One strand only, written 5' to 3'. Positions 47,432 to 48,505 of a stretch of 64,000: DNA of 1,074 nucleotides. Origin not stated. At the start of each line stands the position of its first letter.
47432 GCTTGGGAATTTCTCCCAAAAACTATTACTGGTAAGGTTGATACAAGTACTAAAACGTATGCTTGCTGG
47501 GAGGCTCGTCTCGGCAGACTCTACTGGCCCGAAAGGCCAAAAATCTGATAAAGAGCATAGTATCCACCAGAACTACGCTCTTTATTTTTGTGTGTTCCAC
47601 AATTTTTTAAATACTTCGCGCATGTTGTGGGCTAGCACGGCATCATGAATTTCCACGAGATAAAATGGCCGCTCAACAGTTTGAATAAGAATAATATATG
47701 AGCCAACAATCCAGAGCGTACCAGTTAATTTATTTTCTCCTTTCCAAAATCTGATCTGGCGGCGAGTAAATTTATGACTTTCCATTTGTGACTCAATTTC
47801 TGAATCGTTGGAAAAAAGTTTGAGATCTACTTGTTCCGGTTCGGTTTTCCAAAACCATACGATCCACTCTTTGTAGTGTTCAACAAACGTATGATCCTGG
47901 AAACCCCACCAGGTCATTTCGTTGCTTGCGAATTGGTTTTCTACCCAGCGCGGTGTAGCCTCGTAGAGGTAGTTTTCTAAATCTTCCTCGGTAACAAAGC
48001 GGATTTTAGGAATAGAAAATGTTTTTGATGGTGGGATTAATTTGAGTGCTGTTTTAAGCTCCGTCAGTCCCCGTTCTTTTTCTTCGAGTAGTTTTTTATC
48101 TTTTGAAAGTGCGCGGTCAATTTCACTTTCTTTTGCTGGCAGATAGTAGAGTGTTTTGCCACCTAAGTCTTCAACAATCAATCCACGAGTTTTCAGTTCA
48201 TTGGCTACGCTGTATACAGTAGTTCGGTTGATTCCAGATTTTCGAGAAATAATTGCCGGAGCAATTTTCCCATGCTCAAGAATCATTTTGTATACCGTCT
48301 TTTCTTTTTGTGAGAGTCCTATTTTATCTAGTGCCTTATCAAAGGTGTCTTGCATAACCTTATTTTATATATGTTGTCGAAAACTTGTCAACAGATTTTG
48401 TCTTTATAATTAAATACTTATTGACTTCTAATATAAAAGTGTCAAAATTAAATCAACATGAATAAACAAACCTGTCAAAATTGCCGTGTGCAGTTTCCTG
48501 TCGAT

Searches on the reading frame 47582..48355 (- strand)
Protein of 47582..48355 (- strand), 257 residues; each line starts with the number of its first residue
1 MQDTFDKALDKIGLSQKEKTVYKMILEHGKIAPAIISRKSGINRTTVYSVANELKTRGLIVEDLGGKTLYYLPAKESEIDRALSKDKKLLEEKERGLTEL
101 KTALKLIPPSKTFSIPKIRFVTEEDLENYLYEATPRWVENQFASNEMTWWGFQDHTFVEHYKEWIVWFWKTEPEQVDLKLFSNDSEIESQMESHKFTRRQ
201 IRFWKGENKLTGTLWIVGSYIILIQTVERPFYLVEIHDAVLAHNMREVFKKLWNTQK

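Call 9: search_protein_families(library=pfam, proteins=[window:47582-48355:-], max_evalue=0.1)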
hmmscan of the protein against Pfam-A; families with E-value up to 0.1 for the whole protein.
window:47582-48355:- (257 aa): 7 families
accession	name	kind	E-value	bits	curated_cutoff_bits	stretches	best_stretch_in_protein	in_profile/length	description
PF01978.25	TrmB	-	6.4e-12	45.6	25.6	1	9-71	1-63/68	Sugar-specific transcriptional regulator TrmB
PF13730.12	HTH_36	-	0.0029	17.8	25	1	14-60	3-55/55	Helix-turn-helix domain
PF03965.22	Penicillinase_R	-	0.0062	17.3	22.6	1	14-76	1-67/115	Penicillinase repressor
PF13412.12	HTH_24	-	0.01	15.8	21.9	1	16-60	3-47/48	Winged helix-turn-helix DNA-binding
PF09339.16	HTH_IclR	-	0.034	14.4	22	1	36-63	24-51/52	IclR helix-turn-helix domain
PF13518.12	HTH_28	-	0.085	13.4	25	0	26-59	10-41/52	Helix-turn-helix domain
PF12802.13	MarR_2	-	0.097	13.3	27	0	25-61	14-51/61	MarR family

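Call 14: search_protein_families(library=ncbifam, proteins=[window:47582-48355:-], max_evalue=0.1)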
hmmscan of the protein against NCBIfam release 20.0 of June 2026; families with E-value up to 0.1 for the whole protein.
window:47582-48355:- (257 aa): 6 families
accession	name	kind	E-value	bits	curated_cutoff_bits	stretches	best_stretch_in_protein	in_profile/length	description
NF040851.1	tran_reg_TrmB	equivalog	4.6e-05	22.7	600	1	6-71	8-72/338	HTH-type sugar-sensing transcriptional regulator TrmB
NF053777.1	Saro0803TransReg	equivalog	0.00012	21.8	200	1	5-62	26-83/140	Saro_0803 family transcriptional regulator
NF047390.1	TransRegTrmBL1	equivalog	0.00012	21.1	650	1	7-76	8-76/341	HTH-type sugar sensing transcriptional regulator TrmBL1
NF047392.1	TransRegTrmBHalo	equivalog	0.0065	15.5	500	1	2-60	6-64/349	HTH-type sugar sensing transcriptional regulator TrmB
TIGR01884.1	cas_HTH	subfamily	0.015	14.7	60.2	1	11-63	137-189/202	CRISPR-associated CARF protein Csa3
NF053606.1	Sta1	subfamily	0.038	14.1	80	0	13-62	17-66/100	Sta1 family transcriptional regulator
